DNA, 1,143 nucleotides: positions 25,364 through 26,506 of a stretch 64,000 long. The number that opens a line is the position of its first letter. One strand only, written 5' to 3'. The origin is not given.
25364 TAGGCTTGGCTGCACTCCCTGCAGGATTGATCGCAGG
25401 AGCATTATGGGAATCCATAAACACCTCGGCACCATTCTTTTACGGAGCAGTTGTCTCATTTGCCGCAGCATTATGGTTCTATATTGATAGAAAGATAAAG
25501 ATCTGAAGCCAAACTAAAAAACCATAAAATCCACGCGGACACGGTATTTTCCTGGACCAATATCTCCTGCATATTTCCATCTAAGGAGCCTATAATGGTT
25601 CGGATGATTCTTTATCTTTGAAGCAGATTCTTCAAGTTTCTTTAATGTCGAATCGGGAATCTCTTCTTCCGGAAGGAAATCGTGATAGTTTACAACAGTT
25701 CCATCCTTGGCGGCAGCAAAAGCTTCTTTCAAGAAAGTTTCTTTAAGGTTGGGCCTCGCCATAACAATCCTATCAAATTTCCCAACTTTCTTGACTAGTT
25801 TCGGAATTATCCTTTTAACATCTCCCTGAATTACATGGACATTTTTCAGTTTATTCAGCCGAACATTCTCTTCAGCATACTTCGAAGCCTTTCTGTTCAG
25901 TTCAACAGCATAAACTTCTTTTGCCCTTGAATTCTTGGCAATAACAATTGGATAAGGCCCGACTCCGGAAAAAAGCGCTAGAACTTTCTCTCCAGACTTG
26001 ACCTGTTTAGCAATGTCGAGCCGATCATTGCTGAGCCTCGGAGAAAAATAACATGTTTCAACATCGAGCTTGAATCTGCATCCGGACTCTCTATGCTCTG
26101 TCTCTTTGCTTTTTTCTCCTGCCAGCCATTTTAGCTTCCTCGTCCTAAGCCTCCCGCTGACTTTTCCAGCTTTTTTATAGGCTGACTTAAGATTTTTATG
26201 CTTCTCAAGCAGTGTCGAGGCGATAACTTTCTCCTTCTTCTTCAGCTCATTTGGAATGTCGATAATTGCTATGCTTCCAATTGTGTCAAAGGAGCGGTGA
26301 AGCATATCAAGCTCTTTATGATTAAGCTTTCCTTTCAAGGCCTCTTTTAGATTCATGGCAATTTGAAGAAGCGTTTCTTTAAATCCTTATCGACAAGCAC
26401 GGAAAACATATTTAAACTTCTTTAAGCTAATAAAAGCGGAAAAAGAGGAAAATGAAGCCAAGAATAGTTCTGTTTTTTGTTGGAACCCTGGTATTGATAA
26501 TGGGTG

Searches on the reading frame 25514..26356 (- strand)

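Call 26: search_protein_families(library=pfam, proteins=[window:25514-26356:-], max_evalue=0.001)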
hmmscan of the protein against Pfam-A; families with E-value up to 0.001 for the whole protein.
window:25514-26356:- (280 aa): 10 families
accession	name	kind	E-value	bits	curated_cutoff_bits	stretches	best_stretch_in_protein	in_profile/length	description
PF02475.24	TRM5-TYW2_MTfase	-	1.9e-47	161.7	28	1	86-249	1-160/164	TRM5/TYW2 methyltransferase domain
PF25133.1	TYW2_N_2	-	2e-18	66.7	27.7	1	3-82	1-78/79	TYW2 N-terminal domain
PF13847.12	Methyltransf_31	-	3.7e-10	40.1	27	1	120-243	2-124/145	Methyltransferase domain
PF03602.21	Cons_hypoth95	-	3.1e-08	33.9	24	1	117-229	37-149/182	Conserved hypothetical protein 95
PF10672.15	Methyltrans_SAM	-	9.9e-07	28.7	27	1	75-218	75-216/286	S-adenosylmethionine-dependent methyltransferase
PF05175.20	MTS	-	3.2e-06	27.3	23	1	121-199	31-104/170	Methyltransferase small domain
PF09445.16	Methyltransf_15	-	2e-05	24.7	22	1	123-202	2-80/165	RNA cap guanine-N2 methyltransferase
PF13649.12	Methyltransf_25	-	4.9e-05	24.4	27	1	125-216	1-93/97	Methyltransferase domain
PF02390.23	Methyltransf_4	-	6.7e-05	22.9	24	1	130-199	10-78/173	Putative methyltransferase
PF05958.17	tRNA_U5-meth_tr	-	0.00046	19.7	23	0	120-182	200-260/357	tRNA (Uracil-5-)-methyltransferase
